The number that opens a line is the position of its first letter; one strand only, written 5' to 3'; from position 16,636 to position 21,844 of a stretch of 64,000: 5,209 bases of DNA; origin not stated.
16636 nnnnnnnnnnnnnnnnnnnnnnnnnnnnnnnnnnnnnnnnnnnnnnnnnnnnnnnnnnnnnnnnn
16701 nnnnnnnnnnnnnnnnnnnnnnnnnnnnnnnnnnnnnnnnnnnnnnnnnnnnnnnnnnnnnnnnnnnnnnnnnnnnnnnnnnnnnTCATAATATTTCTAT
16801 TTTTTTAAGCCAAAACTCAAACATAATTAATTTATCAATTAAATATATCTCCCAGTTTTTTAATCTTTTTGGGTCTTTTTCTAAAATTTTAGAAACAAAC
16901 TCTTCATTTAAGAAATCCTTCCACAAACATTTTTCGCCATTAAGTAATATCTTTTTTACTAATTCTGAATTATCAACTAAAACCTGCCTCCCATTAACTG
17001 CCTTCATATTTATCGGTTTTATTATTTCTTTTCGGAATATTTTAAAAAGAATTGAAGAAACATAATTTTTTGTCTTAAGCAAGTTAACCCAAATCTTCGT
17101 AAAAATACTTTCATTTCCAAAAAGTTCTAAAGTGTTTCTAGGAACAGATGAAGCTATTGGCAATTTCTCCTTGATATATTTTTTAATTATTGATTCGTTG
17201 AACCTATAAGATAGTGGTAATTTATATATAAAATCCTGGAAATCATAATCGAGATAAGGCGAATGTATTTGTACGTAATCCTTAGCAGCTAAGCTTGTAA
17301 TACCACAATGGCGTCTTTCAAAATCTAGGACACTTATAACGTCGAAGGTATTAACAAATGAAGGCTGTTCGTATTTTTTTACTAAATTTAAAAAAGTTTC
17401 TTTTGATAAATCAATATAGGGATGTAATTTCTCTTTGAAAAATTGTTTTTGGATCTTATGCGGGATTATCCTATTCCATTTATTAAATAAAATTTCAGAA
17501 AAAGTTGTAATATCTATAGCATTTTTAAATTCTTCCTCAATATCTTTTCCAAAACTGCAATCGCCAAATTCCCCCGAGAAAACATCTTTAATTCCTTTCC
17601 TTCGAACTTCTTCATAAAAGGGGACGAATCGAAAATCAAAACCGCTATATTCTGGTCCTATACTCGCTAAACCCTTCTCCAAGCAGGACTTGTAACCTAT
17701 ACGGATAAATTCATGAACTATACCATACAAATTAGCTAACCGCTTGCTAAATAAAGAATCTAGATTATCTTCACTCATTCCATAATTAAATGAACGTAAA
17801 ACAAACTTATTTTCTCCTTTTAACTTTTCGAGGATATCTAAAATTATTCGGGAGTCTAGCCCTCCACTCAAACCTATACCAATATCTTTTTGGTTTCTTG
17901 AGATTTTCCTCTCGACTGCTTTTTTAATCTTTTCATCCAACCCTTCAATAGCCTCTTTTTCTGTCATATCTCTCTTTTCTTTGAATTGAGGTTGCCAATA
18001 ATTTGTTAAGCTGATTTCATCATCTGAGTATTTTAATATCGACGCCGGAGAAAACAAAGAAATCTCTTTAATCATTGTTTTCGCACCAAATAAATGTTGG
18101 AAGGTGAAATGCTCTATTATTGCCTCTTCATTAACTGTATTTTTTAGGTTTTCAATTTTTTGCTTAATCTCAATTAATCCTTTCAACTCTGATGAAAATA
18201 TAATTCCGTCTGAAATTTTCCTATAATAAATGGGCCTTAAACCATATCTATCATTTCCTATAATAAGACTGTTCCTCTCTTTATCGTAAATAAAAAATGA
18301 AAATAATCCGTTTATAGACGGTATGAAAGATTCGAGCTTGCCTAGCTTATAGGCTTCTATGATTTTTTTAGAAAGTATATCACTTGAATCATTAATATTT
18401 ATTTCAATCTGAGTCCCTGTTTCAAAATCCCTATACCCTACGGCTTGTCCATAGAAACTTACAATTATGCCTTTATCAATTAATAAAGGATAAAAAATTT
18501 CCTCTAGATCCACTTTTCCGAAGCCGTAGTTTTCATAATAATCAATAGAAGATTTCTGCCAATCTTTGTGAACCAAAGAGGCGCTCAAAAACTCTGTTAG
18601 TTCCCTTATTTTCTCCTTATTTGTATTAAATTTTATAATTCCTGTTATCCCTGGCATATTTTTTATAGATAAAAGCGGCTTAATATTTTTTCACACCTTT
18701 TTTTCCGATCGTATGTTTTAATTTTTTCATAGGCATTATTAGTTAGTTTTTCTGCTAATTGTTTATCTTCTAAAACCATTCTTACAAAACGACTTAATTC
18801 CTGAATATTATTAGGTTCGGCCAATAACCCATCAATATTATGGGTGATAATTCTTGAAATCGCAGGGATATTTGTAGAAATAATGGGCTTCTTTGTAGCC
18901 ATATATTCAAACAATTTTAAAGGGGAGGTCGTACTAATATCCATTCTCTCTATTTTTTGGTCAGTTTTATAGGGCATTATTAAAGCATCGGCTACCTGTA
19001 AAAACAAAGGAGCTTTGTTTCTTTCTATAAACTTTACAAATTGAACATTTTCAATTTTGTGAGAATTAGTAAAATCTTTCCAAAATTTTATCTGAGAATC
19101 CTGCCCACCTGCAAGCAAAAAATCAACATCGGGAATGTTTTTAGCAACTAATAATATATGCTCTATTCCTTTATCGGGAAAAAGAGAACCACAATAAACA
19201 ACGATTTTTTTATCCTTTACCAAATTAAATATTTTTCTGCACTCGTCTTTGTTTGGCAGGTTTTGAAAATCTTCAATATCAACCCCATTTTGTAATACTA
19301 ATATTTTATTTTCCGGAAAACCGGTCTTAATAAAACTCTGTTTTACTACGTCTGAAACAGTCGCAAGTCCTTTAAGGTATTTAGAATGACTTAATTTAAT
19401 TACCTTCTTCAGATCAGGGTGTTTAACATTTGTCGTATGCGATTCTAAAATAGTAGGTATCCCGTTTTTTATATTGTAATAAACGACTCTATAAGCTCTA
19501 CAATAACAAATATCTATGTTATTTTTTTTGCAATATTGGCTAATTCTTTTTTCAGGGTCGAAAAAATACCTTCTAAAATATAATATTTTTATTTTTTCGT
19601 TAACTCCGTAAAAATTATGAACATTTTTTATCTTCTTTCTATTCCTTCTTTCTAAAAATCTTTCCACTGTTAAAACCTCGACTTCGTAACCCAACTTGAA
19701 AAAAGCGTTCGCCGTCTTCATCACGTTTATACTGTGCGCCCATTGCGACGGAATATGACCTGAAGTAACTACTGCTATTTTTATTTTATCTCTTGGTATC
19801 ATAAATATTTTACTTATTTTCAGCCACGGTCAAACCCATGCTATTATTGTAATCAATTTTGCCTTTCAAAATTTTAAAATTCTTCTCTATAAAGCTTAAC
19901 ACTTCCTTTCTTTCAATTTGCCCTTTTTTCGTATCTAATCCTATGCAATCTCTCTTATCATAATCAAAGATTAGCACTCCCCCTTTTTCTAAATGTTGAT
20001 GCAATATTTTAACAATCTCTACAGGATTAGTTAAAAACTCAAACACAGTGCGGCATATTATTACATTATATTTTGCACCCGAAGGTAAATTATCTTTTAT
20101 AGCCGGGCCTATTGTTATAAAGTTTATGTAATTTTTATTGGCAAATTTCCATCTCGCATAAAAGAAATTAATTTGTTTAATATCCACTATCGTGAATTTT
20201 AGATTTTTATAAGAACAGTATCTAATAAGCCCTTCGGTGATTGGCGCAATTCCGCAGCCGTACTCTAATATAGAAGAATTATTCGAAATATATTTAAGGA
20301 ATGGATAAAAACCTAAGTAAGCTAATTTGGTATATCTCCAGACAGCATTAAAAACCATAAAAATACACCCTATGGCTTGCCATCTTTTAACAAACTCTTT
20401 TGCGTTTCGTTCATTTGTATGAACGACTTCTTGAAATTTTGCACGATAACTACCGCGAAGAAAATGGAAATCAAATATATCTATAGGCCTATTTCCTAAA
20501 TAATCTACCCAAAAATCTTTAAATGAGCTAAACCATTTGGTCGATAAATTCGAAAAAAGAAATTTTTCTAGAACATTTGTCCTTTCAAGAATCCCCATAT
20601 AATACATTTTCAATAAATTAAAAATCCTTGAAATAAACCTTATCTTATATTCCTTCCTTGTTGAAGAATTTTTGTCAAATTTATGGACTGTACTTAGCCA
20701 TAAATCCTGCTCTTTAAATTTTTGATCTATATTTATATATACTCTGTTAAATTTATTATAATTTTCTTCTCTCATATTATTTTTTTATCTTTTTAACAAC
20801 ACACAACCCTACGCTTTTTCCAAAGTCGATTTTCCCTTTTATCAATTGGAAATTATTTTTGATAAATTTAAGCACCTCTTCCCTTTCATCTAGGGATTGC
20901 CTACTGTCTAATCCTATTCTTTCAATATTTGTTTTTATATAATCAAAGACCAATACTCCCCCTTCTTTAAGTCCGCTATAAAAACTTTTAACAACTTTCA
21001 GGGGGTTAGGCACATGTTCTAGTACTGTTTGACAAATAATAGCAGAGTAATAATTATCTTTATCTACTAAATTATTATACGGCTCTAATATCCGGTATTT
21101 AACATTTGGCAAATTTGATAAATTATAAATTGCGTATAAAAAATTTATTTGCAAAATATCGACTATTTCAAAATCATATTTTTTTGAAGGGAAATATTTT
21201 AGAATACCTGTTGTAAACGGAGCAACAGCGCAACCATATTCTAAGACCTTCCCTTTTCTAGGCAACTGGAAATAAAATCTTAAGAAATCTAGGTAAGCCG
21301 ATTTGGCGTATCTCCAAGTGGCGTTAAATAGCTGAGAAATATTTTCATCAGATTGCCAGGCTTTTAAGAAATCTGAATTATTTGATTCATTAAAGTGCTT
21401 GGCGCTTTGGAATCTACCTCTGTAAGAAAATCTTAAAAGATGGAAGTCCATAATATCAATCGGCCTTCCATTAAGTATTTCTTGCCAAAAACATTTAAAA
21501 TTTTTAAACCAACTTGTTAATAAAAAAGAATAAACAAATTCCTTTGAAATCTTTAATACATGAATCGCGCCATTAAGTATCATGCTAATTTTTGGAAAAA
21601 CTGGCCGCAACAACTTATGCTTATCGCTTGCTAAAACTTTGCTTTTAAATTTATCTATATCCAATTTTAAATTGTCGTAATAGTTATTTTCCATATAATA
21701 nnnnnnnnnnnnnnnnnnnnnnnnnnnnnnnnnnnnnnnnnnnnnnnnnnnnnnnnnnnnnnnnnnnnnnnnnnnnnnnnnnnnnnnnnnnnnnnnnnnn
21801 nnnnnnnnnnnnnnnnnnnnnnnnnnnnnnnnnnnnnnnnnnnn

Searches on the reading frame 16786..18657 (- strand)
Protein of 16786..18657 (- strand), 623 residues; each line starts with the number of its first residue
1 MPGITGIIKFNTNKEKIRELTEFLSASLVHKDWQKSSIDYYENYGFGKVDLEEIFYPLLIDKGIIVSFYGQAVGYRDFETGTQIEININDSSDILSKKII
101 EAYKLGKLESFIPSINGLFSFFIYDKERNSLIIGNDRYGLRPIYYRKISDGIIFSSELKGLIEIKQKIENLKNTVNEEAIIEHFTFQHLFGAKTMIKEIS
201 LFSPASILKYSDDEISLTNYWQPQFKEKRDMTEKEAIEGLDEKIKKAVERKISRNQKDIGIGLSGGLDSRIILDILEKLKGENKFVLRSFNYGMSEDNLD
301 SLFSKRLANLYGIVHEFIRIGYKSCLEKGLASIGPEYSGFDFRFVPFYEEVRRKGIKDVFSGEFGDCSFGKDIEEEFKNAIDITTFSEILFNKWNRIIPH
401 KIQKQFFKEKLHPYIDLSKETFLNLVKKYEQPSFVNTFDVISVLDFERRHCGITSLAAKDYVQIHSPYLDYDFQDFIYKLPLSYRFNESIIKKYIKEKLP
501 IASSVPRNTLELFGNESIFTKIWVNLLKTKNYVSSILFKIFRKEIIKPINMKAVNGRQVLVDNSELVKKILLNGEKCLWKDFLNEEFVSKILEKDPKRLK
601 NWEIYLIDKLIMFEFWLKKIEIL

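Call 7: search_protein_families(library=pfam, proteins=[window:16786-18657:-], max_evalue=0.00001)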
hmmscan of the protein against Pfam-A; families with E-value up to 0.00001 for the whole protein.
window:16786-18657:- (623 aa): 3 families
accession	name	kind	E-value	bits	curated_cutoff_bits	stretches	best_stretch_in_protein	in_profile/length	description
PF13537.11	GATase_7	-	6.9e-14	52.4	25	1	57-162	15-122/123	Glutamine amidotransferase domain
PF00733.27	Asn_synthase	-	8.9e-13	49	21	1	240-497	2-270/354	Asparagine synthase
PF13522.11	GATase_6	-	1.7e-06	28.5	27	1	104-157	79-130/130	Glutamine amidotransferase domain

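Call 52: search_protein_families(library=ncbifam, proteins=[window:16786-18657:-], max_evalue=0.000001)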
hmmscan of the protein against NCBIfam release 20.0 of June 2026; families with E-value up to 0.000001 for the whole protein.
window:16786-18657:- (623 aa): 5 families
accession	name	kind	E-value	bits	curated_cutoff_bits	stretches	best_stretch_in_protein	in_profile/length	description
TIGR01536.1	asn_synth_AEB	equivalog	3.1e-38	132.1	267.1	1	99-499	105-501/517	asparagine synthase (glutamine-hydrolyzing)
TIGR03108.1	eps_aminotran_1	hypoth_equivalog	6.2e-31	107.7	816.9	1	1-321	1-321/628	XrtA/PEP-CTERM system amidotransferase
TIGR03104.1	trio_amidotrans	equivalog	1.6e-27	96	570.1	1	2-330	2-335/589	N-acetylglutaminylglutamine amidotransferase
NF006949.0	PRK09431.1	equivalog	3.2e-25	88.7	499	2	1-172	1-176/554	asparagine synthase B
NF033535.1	lass_lactam_cya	exception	3.7e-22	78.7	525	1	3-283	3-283/668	lasso peptide isopeptide bond-forming cyclase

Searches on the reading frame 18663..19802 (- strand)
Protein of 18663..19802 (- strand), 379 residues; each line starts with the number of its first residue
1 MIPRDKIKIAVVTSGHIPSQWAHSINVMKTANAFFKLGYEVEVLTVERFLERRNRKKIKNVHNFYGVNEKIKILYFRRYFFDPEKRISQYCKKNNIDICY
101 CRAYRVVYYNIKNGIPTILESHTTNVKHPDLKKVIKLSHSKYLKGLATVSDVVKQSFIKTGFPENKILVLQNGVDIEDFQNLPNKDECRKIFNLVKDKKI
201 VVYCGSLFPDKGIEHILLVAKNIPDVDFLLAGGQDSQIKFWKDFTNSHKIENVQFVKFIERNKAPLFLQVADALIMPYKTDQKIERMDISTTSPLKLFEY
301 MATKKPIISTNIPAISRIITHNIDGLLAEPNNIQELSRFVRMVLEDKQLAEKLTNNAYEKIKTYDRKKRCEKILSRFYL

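Call 7: search_protein_families(library=pfam, proteins=[window:18663-19802:-], max_evalue=0.00001)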
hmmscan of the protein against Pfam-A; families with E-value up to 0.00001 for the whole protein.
window:18663-19802:- (379 aa): 4 families
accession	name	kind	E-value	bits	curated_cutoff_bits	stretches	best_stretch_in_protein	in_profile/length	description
PF00534.26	Glycos_transf_1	-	1.2e-26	93.8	26.4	1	185-359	2-171/172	Glycosyl transferases group 1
PF13692.12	Glyco_trans_1_4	-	1.2e-17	65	27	1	199-346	2-142/142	Glycosyl transferases group 1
PF13439.12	Glyco_transf_4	-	7.2e-11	42.8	28.5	1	28-177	9-169/170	Glycosyltransferase Family 4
PF13524.12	Glyco_trans_1_2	-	1.4e-06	28.8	25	1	217-374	6-143/144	Glycosyl transferase-like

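Call 52: search_protein_families(library=ncbifam, proteins=[window:18663-19802:-], max_evalue=0.000001)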
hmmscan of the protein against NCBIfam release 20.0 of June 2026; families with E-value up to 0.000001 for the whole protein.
window:18663-19802:- (379 aa): 17 families
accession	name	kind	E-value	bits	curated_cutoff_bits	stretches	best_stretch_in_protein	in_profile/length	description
TIGR04063.1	stp3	hypoth_equivalog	6e-21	74.8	442.05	1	145-362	160-376/397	TIGR04063 family PEP-CTERM/XrtA system glycosyltransferase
NF047676.1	TeichurnBiosyTuaH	equivalog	1.8e-18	66.6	550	1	148-373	164-376/384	teichuronic acid biosynthesis protein TuaH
NF007640.0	PRK10307.1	subfamily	4.6e-17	62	276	1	144-362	173-388/411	WcaI family glycosyltransferase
NF049987.1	DaglGlyslTfaseDgs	equivalog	1.7e-16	60.1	500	1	111-369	60-316/332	processive diacylglycerol alpha-glucosyltransferase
NF047684.1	TeichurnBiosyTuaC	equivalog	2.5e-16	59.6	550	1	114-375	132-384/391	teichuronic acid biosynthesis protein TuaC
NF053513.1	Gtran_IagA_BgsA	equivalog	2.6e-16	59.5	460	1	164-369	126-320/333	LTA glycolipid anchor biosynthesis glycosyltransferase, IagA/BgsA family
TIGR03999.1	thiol_BshA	equivalog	5e-16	58.6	273.7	1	127-372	130-365/375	N-acetyl-alpha-D-glucosaminyl L-malate synthase BshA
NF038298.1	EPS_HpsO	equivalog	3.3e-14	52.5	575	1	159-371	163-378/388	hormogonium polysaccharide biosynthesis glycosyltransferase HpsO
NF041010.1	glycosy_Agl16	equivalog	8.3e-13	47.9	575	1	8-374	2-345/352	glycosylation protein Agl16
TIGR02149.1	glgA_Coryne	subfamily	9.5e-12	44.7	302.4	1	148-362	150-371/391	glycogen synthase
NF053787.1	GlcN_PG_synth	equivalog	1.5e-09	37.2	480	1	115-374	117-353/361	N-acetylglucosaminyl phosphatidylglycerol synthase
NF041876.1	EPS_EpsE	equivalog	2.5e-09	36.9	400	1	201-365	217-380/389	exopolysaccharide biosynthesis GT4 family glycosyltransferase EpsE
NF012028.0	PRK15484.1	subfamily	5.9e-09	35.5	618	1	155-365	151-366/380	lipopolysaccharide N-acetylglucosaminyltransferase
NF047880.1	glyco_SdgA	exception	1.4e-08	33.8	800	1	77-371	195-481/488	serine-aspartate repeat adhesin O-glycosyltransferase SdgA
TIGR04157.1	glyco_rSAM_CFB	subfamily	4.9e-08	32.4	400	1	161-367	189-386/406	TIGR04157 family glycosyltransferase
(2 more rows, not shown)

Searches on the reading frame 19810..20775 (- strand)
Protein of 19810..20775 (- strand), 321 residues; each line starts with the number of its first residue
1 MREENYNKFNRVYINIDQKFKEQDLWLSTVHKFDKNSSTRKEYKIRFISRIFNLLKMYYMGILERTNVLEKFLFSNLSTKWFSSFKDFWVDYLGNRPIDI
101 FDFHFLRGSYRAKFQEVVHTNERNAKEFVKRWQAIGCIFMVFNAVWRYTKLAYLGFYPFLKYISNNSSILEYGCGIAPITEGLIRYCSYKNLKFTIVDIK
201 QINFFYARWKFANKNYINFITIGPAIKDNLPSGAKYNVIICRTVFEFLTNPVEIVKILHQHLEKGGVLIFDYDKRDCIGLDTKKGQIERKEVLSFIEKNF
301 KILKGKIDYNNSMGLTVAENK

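Call 5: search_protein_families(library=pfam, proteins=[window:19810-20775:-], max_evalue=0.01)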
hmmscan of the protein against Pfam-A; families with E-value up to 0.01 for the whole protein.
window:19810-20775:- (321 aa): 6 families
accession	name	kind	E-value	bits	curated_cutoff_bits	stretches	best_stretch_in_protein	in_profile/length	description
PF13489.12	Methyltransf_23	-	1.3e-10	41.7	27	1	159-279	16-124/164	Methyltransferase domain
PF08242.18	Methyltransf_12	-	5.4e-08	33.9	30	1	170-268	1-98/98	Methyltransferase domain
PF13847.12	Methyltransf_31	-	1.4e-06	28.5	27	1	164-273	2-112/145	Methyltransferase domain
PF13649.12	Methyltransf_25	-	5.6e-06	27.4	27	1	169-266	1-97/97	Methyltransferase domain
PF08241.18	Methyltransf_11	-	2.3e-05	25.4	21.2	1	170-270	1-95/95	Methyltransferase domain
PF05401.17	NodS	-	0.0033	17.7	24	1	166-271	44-145/201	Nodulation protein S (NodS)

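Call 6: search_protein_families(library=ncbifam, proteins=[window:19810-20775:-], max_evalue=0.01)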
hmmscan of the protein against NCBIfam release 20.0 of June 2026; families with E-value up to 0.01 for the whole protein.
window:19810-20775:- (321 aa): 3 families
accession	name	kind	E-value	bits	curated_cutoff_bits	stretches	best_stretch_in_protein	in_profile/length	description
TIGR02072.1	BioC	equivalog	1.4e-06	28.3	184.95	1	160-270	27-132/244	malonyl-ACP O-methyltransferase BioC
TIGR01983.1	UbiG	equivalog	0.00017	21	102.95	1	166-271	50-152/228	bifunctional 2-polyprenyl-6-hydroxyphenol methylase/3-demethylubiquinol 3-O-methyltransferase UbiG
TIGR04345.1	ovoA_Cterm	equivalog_domain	0.00033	20.3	170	1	232-271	131-170/242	putative 4-mercaptohistidine N1-methyltransferase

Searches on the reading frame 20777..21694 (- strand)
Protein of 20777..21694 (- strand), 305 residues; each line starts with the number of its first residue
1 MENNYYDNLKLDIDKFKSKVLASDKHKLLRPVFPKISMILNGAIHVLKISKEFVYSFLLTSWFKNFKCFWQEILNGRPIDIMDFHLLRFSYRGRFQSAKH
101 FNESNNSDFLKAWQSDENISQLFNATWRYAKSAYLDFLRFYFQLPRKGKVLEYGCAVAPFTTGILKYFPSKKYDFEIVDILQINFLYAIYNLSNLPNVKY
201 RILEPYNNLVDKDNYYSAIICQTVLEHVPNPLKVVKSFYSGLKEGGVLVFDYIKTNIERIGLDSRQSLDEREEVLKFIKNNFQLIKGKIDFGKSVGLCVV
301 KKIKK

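Call 5: search_protein_families(library=pfam, proteins=[window:20777-21694:-], max_evalue=0.01)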
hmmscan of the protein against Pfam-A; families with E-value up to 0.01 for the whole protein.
window:20777-21694:- (305 aa): 5 families
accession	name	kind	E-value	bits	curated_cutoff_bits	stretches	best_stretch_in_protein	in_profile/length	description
PF13489.12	Methyltransf_23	-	3.9e-13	49.9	27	1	127-257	2-123/164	Methyltransferase domain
PF08241.18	Methyltransf_11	-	4.1e-05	24.6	21.2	1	208-250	53-95/95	Methyltransferase domain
PF08242.18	Methyltransf_12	-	0.00019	22.6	30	1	151-248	1-98/98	Methyltransferase domain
PF13649.12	Methyltransf_25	-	0.00074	20.6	27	1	150-246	1-97/97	Methyltransferase domain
PF13847.12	Methyltransf_31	-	0.0009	19.4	27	1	211-257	70-116/145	Methyltransferase domain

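Call 6: search_protein_families(library=ncbifam, proteins=[window:20777-21694:-], max_evalue=0.01)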
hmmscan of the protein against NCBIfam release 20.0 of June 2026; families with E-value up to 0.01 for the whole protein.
window:20777-21694:- (305 aa): 5 families
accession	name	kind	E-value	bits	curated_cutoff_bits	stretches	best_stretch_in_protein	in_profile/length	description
TIGR04345.1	ovoA_Cterm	equivalog_domain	1.1e-05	25.1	170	1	207-253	126-172/242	putative 4-mercaptohistidine N1-methyltransferase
TIGR01983.1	UbiG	equivalog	1.5e-05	24.5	102.95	1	194-256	95-157/228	bifunctional 2-polyprenyl-6-hydroxyphenol methylase/3-demethylubiquinol 3-O-methyltransferase UbiG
TIGR02072.1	BioC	equivalog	0.00054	19.8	184.95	1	147-260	35-143/244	malonyl-ACP O-methyltransferase BioC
NF000069.1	16S_rRNA_Rmt_E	exception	0.0064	15.8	525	0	144-190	113-158/273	RmtE family 16S rRNA (guanine(1405)-N(7))-methyltransferase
NF041536.1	ArsM_DUF2284_UU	exception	0.0072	14.7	575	0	191-255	122-186/459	arsenite methyltransferase/DUF2284 domain selenoprotein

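Call 63: search_protein_representatives(protein=window:20777-21694:-)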
Query: 305 residues. Proteins with E-value up to 0.001 (for the whole library): 398; up to 1e-10: 140; up to 1e-30: 54. The best 150 are listed.
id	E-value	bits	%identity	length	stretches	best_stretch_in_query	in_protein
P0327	1.1e-66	241.5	44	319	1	30-303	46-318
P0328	2.9e-65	236.9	43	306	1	4-302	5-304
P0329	5.6e-56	206.4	48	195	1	110-302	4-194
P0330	1.1e-49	185.7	37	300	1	4-302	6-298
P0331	2.8e-47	177.9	38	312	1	3-301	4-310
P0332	1.6e-44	168.7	37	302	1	1-302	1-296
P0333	2.0e-43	165.2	36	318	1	4-291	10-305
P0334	2.5e-43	164.9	40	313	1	58-303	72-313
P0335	5.0e-42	160.6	33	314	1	20-303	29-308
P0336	7.6e-42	160.0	36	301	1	3-302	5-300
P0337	3.1e-40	154.7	35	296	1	49-301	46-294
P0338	4.3e-40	154.2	34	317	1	4-291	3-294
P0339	2.5e-39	151.8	34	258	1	55-290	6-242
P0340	4.5e-39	150.9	37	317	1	58-302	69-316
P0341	6.4e-37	143.8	35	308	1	55-289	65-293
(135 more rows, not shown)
